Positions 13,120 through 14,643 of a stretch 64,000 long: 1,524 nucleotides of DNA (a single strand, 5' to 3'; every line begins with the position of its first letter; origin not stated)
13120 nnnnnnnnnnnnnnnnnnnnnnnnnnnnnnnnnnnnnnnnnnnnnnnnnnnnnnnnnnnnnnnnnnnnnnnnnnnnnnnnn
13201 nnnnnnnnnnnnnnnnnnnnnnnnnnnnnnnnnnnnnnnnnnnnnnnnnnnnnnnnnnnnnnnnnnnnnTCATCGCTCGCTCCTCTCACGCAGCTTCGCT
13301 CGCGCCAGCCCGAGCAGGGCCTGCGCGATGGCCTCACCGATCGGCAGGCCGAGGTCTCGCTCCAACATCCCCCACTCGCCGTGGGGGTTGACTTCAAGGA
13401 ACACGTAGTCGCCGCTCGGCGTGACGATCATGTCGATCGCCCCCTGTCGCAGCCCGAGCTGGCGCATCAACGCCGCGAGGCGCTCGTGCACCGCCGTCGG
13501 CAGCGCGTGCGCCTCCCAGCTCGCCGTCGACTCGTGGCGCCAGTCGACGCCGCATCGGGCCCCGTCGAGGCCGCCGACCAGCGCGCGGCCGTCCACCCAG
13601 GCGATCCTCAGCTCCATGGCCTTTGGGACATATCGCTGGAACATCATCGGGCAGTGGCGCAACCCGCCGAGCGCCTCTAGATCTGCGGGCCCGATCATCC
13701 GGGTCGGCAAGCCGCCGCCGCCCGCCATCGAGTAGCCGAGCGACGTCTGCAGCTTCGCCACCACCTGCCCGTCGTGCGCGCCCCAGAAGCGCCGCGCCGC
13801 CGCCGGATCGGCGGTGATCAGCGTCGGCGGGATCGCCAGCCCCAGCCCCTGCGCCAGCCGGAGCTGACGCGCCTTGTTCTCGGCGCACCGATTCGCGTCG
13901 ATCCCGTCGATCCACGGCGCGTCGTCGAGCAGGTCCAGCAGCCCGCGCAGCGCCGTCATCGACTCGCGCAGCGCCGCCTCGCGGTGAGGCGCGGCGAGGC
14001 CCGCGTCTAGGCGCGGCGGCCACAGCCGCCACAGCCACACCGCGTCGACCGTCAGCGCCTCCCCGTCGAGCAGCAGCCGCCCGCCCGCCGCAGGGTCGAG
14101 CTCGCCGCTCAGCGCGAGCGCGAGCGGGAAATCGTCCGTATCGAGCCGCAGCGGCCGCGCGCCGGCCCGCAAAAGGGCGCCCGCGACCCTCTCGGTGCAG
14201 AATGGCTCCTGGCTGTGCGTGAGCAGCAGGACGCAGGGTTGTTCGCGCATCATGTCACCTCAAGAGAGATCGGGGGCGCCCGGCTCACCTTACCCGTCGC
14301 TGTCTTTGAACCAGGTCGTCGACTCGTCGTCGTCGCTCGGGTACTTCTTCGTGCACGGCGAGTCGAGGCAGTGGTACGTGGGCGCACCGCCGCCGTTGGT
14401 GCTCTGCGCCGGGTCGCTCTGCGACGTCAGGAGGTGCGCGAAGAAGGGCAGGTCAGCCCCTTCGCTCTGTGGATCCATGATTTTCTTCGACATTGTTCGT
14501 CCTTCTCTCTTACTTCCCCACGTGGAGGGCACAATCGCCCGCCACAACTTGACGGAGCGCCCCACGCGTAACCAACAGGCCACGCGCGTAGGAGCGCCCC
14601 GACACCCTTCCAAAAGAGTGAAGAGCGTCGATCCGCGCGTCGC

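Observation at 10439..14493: Microviridin-like graspetide (omega-ester peptide) biosynthetic cluster: precursor, two ATP-grasp ligases and an ABC exporter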

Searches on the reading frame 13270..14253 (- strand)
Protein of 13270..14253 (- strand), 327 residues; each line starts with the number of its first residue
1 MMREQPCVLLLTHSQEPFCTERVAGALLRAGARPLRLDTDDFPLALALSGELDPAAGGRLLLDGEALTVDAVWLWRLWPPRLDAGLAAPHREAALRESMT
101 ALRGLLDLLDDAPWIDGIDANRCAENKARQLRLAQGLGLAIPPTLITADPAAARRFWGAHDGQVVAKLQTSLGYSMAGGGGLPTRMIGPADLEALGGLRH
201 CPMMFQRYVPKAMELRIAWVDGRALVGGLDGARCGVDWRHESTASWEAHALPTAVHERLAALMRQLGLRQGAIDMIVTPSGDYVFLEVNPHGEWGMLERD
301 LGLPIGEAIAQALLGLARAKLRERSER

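Call 3: search_protein_families(library=pfam, proteins=[window:13270-14253:-], max_evalue=0.01)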
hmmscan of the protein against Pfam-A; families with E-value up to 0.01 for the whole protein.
window:13270-14253:- (327 aa): 1 family
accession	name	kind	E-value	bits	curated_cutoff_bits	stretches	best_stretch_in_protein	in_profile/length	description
PF21068.3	ATPgraspMvdD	-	4.1e-22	79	27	1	8-120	2-119/121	MvdD pre-ATP grasp domain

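Call 4: search_protein_families(library=ncbifam, proteins=[window:13270-14253:-], max_evalue=0.01)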
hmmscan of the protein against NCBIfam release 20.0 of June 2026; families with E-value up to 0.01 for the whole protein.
window:13270-14253:- (327 aa): 5 families
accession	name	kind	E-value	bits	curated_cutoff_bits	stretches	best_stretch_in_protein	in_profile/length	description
TIGR04185.1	ATPgraspMvdC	equivalog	1.6e-99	333.1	425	1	8-314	1-317/318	MvdC family ATP-grasp ribosomal peptide maturase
TIGR04184.1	ATPgraspMvdD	equivalog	2e-61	207.9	475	1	8-314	1-320/321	MvdD family ATP-grasp ribosomal peptide maturase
TIGR04187.1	GRASP_SAV_5884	subfamily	1.7e-58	198.3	350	1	8-313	2-311/312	ATP-grasp ribosomal peptide maturase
TIGR04192.1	GRASP_w_spasm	equivalog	1.7e-16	60.4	230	1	126-311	126-316/318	grasp-with-spasm system ATP-grasp peptide maturase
TIGR00768.1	rimK_fam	subfamily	4.3e-05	23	143.4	1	192-311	151-274/276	RimK family alpha-L-glutamate ligase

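Call 10: search_solved_structures(query=window:13270-14253:-, show_alignments=1)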
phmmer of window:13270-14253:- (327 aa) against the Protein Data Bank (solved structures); distinct sequences matched with E-value up to 0.001: 7.
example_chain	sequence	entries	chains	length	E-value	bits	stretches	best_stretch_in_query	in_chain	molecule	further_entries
5ig8_A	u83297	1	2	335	1.3e-77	264.5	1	2-315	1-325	ATP grasp ligase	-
7m4s_A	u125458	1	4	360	1.8e-72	247.6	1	4-314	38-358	AMdnB protein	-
5ig9_A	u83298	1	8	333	3.7e-41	144.6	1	8-319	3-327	ATP grasp ligase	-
7mgv_A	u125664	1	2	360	1.1e-27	100.4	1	8-299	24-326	CdnC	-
9bou_A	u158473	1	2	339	4.1e-24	88.6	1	8-314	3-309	MvdD-like pre-ATP grasp domain-containing protein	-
7drm_A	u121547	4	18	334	4.2e-08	36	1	15-303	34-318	ATP-grasp domain-containing protein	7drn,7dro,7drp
5h80_A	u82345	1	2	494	0.00092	21.7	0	126-291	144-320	Carboxylase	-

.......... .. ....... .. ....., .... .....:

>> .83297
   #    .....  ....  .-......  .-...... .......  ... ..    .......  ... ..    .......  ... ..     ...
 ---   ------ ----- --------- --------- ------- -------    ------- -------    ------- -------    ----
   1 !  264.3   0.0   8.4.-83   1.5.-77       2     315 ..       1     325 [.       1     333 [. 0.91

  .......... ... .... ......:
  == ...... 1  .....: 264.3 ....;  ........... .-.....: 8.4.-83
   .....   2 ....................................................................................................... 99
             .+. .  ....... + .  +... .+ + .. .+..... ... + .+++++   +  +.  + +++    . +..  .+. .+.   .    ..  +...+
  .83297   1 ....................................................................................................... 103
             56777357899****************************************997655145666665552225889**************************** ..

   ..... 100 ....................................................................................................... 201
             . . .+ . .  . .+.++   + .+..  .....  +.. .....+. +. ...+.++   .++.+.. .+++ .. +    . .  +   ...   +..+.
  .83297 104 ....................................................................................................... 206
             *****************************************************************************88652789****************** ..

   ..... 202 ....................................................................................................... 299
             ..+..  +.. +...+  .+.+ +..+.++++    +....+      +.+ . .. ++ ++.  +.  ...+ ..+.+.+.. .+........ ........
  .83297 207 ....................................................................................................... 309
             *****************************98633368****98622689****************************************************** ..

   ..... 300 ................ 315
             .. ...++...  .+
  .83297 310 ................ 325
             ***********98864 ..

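Call 34: search_protein_families(library=pfam, proteins=[L012:6074-9895:+, L012:14123-15022:+, L007:5630-8341:+, L007:8346-9755:+, L007:8804-9445:-], max_evalue=0.001)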
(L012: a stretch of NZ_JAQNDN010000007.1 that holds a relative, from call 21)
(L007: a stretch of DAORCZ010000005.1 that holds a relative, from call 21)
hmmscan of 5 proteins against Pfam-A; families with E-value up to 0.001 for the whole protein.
L012:6074-9895:+ (1273 aa): 25 families
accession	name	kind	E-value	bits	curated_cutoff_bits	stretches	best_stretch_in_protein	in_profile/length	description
PF00069.31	Pkinase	-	3.3e-35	122.2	31.7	1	286-533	1-251/263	Protein kinase domain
PF07714.23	PK_Tyr_Ser-Thr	-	5.8e-23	81.9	23.1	1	292-533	7-248/258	Protein tyrosine and serine/threonine kinase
PF25174.1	Beta-prop_THOC3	-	1.4e-20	73.9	305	2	1181-1247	8-78/272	THOC3 beta-propeller domain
PF25173.1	Beta-prop_WDR3_1st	-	3.2e-18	66.5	154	1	1182-1246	36-101/184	WDR3 first beta-propeller domain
PF00400.38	WD40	-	1.3e-16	60.7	27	1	1207-1244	2-39/39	WD domain, G-beta repeat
PF24814.1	WD40_Prp19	-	1.1e-15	57.9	320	1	1182-1248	142-209/281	Prp19 WD40 domain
PF24817.1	WD40_WDHD1_1st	-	1.7e-14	54.1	109.9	1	1180-1247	91-159/291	WDHD1 first WD40 domain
PF23414.1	Beta-prop_EML_2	-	1.6e-13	51.1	90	1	1101-1267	4-177/266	Echinoderm microtubule-associated protein second beta-propeller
PF25391.1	WD40_Gbeta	-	2.4e-12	46.9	150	1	1180-1245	189-255/340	G protein beta WD-40 repeat protein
PF24807.1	WD40_CDC20-Fz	-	4.3e-10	39.8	200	1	1181-1247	141-211/292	CDC20/Fizzy WD40 domain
PF25175.1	Beta-prop_WDR5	-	8.4e-10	38.8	250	1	1183-1247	102-167/296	WDR5 beta-propeller domain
PF23381.1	Beta-prop_IFT122_1st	-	1.8e-08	34.1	28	0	948-1011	10-72/350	IFT122 first beta-propeller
PF25168.1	Beta-prop_WDR36-Utp21_2nd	-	2.2e-08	34.2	84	1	1200-1249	224-273/335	WDR36/Utp21 second beta-propeller domain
PF24105.1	Beta-prop_CAF1B_HIR1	-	3.7e-08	33.2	80.5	0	1180-1247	135-203/383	CAF1B/HIR1 beta-propeller domain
PF25171.1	Beta-prop_WDR36-Utp21_1st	-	3.3e-07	30.4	80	1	841-1002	121-247/266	WDR36/Utp21 first beta-propeller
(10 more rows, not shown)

L012:14123-15022:+ (299 aa): 0 families

L007:5630-8341:+ (903 aa): 7 families
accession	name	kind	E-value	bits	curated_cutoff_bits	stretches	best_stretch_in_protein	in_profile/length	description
PF00069.31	Pkinase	-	1.4e-42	146.3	31.7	1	32-301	1-258/263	Protein kinase domain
PF07714.23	PK_Tyr_Ser-Thr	-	4.7e-29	101.9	23.1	1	34-304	3-258/258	Protein tyrosine and serine/threonine kinase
PF13424.12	TPR_12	-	2.8e-11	43.9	30.1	1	718-790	3-76/77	Tetratricopeptide repeat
PF13181.12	TPR_8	-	8.7e-10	38.4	25.7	0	481-509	4-32/34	Tetratricopeptide repeat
PF07719.23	TPR_2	-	1e-09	38.1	27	0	478-508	1-31/34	Tetratricopeptide repeat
PF00515.34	TPR_1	-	7e-05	22.9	27.8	0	483-509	6-32/34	Tetratricopeptide repeat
PF03109.22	ABC1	-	0.00079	19.1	22.9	0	106-183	143-215/244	ABC1 atypical kinase-like domain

L007:8346-9755:+ (469 aa): 7 families
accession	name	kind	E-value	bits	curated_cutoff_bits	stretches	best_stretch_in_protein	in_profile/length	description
PF00158.32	Sigma54_activat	-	1.5e-62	210.7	20.2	1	147-307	5-165/168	Sigma-54 interaction domain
PF14532.12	Sigma54_activ_2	-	3e-19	70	25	1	150-314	7-138/138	Sigma-54 interaction domain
PF25601.1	AAA_lid_14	-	7.9e-18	64.5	27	1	315-396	1-82/87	AAA+ ATPase lid domain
PF00498.31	FHA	-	9.6e-16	58.4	20.7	1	43-108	2-67/67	FHA domain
PF16697.10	Yop-YscD_cpl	-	1.3e-14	54.7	33.2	1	32-116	10-92/94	Inner membrane component of T3SS, cytoplasmic domain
PF02954.25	HTH_8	-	3e-10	40.1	22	1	425-464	3-42/42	Bacterial regulatory protein, Fis family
PF07728.20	AAA_5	-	1.1e-05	25.9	22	1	166-285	1-123/139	AAA domain (dynein-related subfamily)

L007:8804-9445:- (213 aa): 0 families

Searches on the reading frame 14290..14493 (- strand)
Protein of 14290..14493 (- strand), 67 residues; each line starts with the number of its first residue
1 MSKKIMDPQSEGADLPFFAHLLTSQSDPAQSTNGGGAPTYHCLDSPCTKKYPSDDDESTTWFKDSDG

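Call 3: search_protein_families(library=pfam, proteins=[window:14290-14493:-], max_evalue=0.01)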
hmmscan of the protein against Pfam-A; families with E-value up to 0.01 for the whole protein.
window:14290-14493:- (67 aa): 1 family
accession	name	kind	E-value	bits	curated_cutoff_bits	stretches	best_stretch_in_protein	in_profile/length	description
PF12559.13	Inhibitor_I10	-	0.0086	16.7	21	0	15-55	14-61/63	Serine endopeptidase inhibitors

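Call 4: search_protein_families(library=ncbifam, proteins=[window:14290-14493:-], max_evalue=0.01)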
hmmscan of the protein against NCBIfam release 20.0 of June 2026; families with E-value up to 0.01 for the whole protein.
window:14290-14493:- (67 aa): 1 family
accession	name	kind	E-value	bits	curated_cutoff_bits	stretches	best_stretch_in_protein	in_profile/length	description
NF033738.1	microvirid_RiPP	subfamily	6e-09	36.6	26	1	16-57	1-45/46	microviridin/marinostatin family tricyclic proteinase inhibitor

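Call 6: list_cluster_members(proteins=[window:14290-14493:-, window:13270-14253:-, window:12257-13273:-, window:10439-12244:-, window:15256-16545:-, window:14796-15119:-])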
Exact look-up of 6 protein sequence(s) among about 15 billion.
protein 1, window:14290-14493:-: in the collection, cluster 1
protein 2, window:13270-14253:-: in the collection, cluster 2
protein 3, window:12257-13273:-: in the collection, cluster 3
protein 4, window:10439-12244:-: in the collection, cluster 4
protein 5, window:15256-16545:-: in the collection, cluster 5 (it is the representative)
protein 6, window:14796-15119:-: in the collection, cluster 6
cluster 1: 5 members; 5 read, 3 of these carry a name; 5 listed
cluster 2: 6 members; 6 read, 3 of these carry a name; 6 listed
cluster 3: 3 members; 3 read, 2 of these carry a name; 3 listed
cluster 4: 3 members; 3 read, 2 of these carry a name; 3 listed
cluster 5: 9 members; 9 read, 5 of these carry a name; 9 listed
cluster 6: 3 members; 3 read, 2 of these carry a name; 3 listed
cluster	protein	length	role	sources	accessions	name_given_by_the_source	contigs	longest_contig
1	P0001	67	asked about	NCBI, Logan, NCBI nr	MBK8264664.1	MAG: microviridin/marinostatin family tricyclic proteinase inhibitor [Nannocystis sp.] | microviridin/marinostatin family tricyclic proteinase inhibitor [Nannocystis sp.]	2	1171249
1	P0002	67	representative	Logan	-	-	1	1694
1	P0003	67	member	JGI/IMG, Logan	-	hypothetical protein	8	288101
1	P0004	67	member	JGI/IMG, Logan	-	hypothetical protein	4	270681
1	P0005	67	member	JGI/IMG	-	-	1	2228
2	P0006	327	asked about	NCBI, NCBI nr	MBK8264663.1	MAG: MvdC family ATP-grasp ribosomal peptide maturase [Nannocystis sp.] | MvdC family ATP-grasp ribosomal peptide maturase [Nannocystis sp.]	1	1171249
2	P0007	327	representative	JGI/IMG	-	glutathione synthase/RimK-type ligase-like ATP-grasp enzyme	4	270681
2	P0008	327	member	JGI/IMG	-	glutathione synthase/RimK-type ligase-like ATP-grasp enzyme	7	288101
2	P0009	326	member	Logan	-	-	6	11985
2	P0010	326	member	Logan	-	-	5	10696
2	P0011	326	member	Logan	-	-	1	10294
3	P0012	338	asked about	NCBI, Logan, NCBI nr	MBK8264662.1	MAG: MvdD family ATP-grasp ribosomal peptide maturase [Nannocystis sp.] | MvdD family ATP-grasp ribosomal peptide maturase [Nannocystis sp.]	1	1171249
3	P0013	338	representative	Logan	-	-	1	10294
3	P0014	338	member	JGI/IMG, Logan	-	hypothetical protein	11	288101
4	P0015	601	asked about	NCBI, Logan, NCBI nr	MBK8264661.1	MAG: ABC transporter ATP-binding protein [Nannocystis sp.] | ABC transporter ATP-binding protein [Nannocystis sp.]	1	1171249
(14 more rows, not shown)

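Call 7: find_homologous_proteins(query=window:14290-14493:-, max_evalue=0.01)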
Query window:14290-14493:- (67 aa): 118 proteins with E <= 0.01 among 118 candidates.
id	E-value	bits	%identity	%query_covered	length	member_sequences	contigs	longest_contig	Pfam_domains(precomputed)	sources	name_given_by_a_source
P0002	5.0e-35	136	91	100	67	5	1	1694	-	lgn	-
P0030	1.4e-26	109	76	99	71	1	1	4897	PF12559.14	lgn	-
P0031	9.9e-26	107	76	99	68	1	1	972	-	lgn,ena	-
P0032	1.9e-25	106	75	99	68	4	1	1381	-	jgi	jgi:hypothetical protein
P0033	3.4e-25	105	72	99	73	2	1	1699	-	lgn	-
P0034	3.4e-25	105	75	100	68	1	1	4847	-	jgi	-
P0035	5.6e-25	104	71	99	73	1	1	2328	-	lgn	-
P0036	8.9e-25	104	73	99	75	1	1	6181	-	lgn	-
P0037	1.5e-24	103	72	99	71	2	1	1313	PF12559.14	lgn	-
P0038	3.1e-24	102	76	99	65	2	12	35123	-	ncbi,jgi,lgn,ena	-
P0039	1.0e-23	100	72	99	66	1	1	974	-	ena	-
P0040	1.3e-23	100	72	99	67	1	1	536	-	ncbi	-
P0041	1.7e-23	100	68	99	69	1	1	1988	PF12559.14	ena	-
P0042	2.3e-23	99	70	97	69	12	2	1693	-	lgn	-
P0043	2.3e-23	99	69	100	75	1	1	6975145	-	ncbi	ncbi:microviridin/marinostatin family tricyclic proteinase inhibitor [Nannocystaceae bacterium ST9]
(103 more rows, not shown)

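Call 21: find_related_loci(query=A1, collection=genome_contigs, flank=10000)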
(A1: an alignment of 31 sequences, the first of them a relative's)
Query A1 (67 aa) in genome_contigs; peptide patterns used: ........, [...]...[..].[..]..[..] (x = any residue, [..] = any of these).
37 stretches matched a pattern; 23 encode a relative of the query (tblastn E <= 1e-3); 23 distinct loci.
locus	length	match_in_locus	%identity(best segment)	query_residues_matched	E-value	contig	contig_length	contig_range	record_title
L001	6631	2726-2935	70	1-66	3e-28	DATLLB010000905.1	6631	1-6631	MAG TPA_asm: Enhygromyxa sp. isolate SMAG_U13737 k141_2198620, whole genome shotgun sequence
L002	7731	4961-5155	73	1-66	8e-27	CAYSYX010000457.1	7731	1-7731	MAG TPA_asm: uncultured Polyangium sp. isolate SRP257259_co1_164 genome assembly, contig: NODE_15496_length_7731_cov_3.3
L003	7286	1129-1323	68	1-66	1e-26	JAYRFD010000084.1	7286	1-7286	MAG: Polyangia bacterium isolate SH_SHASGE3bin.23 k141_103343, whole genome shotgun sequence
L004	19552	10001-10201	69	1-66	9e-27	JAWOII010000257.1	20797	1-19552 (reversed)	MAG: Enhygromyxa sp. isolate CWP5-2.bin.157 k191_387497, whole genome shotgun sequence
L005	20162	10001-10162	84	15-67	2e-26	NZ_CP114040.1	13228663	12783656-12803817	Nannocystis punicea strain FL3 chromosome, complete genome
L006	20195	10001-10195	70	1-66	2e-26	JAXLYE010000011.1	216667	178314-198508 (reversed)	MAG: Polyangia bacterium isolate STL-MYX5 C1.81.fa-11, whole genome shotgun sequence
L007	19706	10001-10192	70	1-66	7e-26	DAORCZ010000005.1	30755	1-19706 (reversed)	MAG TPA_asm: Pseudomonadota bacterium isolate AMR_MDS_0893 NODE_795_length_30755_cov_5.845309, whole genome shotgun sequ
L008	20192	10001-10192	68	1-66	3e-25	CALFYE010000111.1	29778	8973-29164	MAG TPA_asm: uncultured Myxococcales bacterium isolate SRR6231182_bin.43_CONCOCT_v1.1_MAG genome assembly, contig: ERZ65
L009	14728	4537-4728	71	1-66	3e-25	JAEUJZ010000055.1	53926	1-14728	MAG: Myxococcales bacterium isolate new MAG-82 k141_1874673, whole genome shotgun sequence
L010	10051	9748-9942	71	1-63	5e-25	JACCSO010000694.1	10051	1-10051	MAG: Nannocystis sp. isolate MGR_bin50 SD2897-2912_k127_6423809, whole genome shotgun sequence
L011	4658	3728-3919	67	1-66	1e-24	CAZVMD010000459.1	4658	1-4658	MAG TPA_asm: uncultured Myxococcales bacterium isolate SRP189682_co2_147 genome assembly, contig: NODE_44462_length_4658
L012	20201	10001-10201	66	1-64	6e-24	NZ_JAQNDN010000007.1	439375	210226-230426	Nannocystis radixulma strain NCELM 000012Farrow, whole genome shotgun sequence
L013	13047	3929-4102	78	1-60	9e-24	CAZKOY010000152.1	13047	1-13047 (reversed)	MAG TPA_asm: uncultured Myxococcales bacterium isolate SRP189682_co2_316 genome assembly, contig: NODE_8284_length_13047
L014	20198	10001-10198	68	3-63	1e-23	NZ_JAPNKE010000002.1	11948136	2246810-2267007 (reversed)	Nannocystis pusilla strain Na p29 contig_2, whole genome shotgun sequence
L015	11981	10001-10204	66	1-66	2e-23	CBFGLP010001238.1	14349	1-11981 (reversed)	MAG TPA_asm: uncultured Myxococcales bacterium isolate SRR25737861_metabat2_1 genome assembly, contig: ERZ27251247.65093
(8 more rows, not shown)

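Call 34: search_protein_families(library=pfam, proteins=[L012:6074-9895:+, L012:14123-15022:+, L007:5630-8341:+, L007:8346-9755:+, L007:8804-9445:-], max_evalue=0.001)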
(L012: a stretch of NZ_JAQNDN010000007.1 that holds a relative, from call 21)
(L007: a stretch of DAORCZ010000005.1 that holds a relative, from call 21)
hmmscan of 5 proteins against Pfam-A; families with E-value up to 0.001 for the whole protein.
L012:6074-9895:+ (1273 aa): 25 families
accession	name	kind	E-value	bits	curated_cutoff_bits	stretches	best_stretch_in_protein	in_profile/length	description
PF00069.31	Pkinase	-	3.3e-35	122.2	31.7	1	286-533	1-251/263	Protein kinase domain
PF07714.23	PK_Tyr_Ser-Thr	-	5.8e-23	81.9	23.1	1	292-533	7-248/258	Protein tyrosine and serine/threonine kinase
PF25174.1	Beta-prop_THOC3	-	1.4e-20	73.9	305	2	1181-1247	8-78/272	THOC3 beta-propeller domain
PF25173.1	Beta-prop_WDR3_1st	-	3.2e-18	66.5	154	1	1182-1246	36-101/184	WDR3 first beta-propeller domain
PF00400.38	WD40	-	1.3e-16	60.7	27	1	1207-1244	2-39/39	WD domain, G-beta repeat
PF24814.1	WD40_Prp19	-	1.1e-15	57.9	320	1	1182-1248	142-209/281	Prp19 WD40 domain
PF24817.1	WD40_WDHD1_1st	-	1.7e-14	54.1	109.9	1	1180-1247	91-159/291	WDHD1 first WD40 domain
PF23414.1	Beta-prop_EML_2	-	1.6e-13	51.1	90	1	1101-1267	4-177/266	Echinoderm microtubule-associated protein second beta-propeller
PF25391.1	WD40_Gbeta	-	2.4e-12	46.9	150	1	1180-1245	189-255/340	G protein beta WD-40 repeat protein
PF24807.1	WD40_CDC20-Fz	-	4.3e-10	39.8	200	1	1181-1247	141-211/292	CDC20/Fizzy WD40 domain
PF25175.1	Beta-prop_WDR5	-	8.4e-10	38.8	250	1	1183-1247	102-167/296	WDR5 beta-propeller domain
PF23381.1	Beta-prop_IFT122_1st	-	1.8e-08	34.1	28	0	948-1011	10-72/350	IFT122 first beta-propeller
PF25168.1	Beta-prop_WDR36-Utp21_2nd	-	2.2e-08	34.2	84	1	1200-1249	224-273/335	WDR36/Utp21 second beta-propeller domain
PF24105.1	Beta-prop_CAF1B_HIR1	-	3.7e-08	33.2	80.5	0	1180-1247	135-203/383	CAF1B/HIR1 beta-propeller domain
PF25171.1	Beta-prop_WDR36-Utp21_1st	-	3.3e-07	30.4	80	1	841-1002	121-247/266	WDR36/Utp21 first beta-propeller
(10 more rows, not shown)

L012:14123-15022:+ (299 aa): 0 families

L007:5630-8341:+ (903 aa): 7 families
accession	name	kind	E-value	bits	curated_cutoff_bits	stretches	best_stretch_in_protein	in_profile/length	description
PF00069.31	Pkinase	-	1.4e-42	146.3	31.7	1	32-301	1-258/263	Protein kinase domain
PF07714.23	PK_Tyr_Ser-Thr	-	4.7e-29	101.9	23.1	1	34-304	3-258/258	Protein tyrosine and serine/threonine kinase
PF13424.12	TPR_12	-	2.8e-11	43.9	30.1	1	718-790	3-76/77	Tetratricopeptide repeat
PF13181.12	TPR_8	-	8.7e-10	38.4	25.7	0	481-509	4-32/34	Tetratricopeptide repeat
PF07719.23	TPR_2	-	1e-09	38.1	27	0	478-508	1-31/34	Tetratricopeptide repeat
PF00515.34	TPR_1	-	7e-05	22.9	27.8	0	483-509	6-32/34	Tetratricopeptide repeat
PF03109.22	ABC1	-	0.00079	19.1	22.9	0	106-183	143-215/244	ABC1 atypical kinase-like domain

L007:8346-9755:+ (469 aa): 7 families
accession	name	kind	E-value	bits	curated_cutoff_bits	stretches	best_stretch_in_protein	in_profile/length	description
PF00158.32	Sigma54_activat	-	1.5e-62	210.7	20.2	1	147-307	5-165/168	Sigma-54 interaction domain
PF14532.12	Sigma54_activ_2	-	3e-19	70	25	1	150-314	7-138/138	Sigma-54 interaction domain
PF25601.1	AAA_lid_14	-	7.9e-18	64.5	27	1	315-396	1-82/87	AAA+ ATPase lid domain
PF00498.31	FHA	-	9.6e-16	58.4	20.7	1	43-108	2-67/67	FHA domain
PF16697.10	Yop-YscD_cpl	-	1.3e-14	54.7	33.2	1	32-116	10-92/94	Inner membrane component of T3SS, cytoplasmic domain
PF02954.25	HTH_8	-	3e-10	40.1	22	1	425-464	3-42/42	Bacterial regulatory protein, Fis family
PF07728.20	AAA_5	-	1.1e-05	25.9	22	1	166-285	1-123/139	AAA domain (dynein-related subfamily)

L007:8804-9445:- (213 aa): 0 families

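Call 46: search_protein_representatives(alignment_id=A1)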
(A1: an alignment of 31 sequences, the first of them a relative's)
Query: 31 sequences, 68 profile positions. Proteins with E-value up to 0.001 (for the whole library): 192; up to 1e-10: 9; up to 1e-30: 1. The best 150 are listed.
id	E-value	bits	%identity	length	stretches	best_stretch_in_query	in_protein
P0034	7.9e-31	121.8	-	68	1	1-67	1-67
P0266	3.5e-27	110.1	-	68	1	1-66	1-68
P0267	1.5e-15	72.9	-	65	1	9-67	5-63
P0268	1.9e-13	66.1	-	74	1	1-66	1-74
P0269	2.2e-12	62.7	-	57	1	10-61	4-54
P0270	4.3e-12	61.8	-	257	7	36-65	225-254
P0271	5.2e-12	61.5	-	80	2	10-65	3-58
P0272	2.3e-11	59.4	-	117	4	9-58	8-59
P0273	6.4e-11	58.0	-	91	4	10-61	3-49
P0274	1.6e-10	56.8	-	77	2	11-67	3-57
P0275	2.5e-09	52.9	-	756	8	32-64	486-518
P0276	4.7e-09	52.1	-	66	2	10-61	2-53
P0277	8.4e-09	51.2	-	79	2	9-58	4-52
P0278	1.4e-08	50.6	-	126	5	1-26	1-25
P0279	1.6e-08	50.4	-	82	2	9-58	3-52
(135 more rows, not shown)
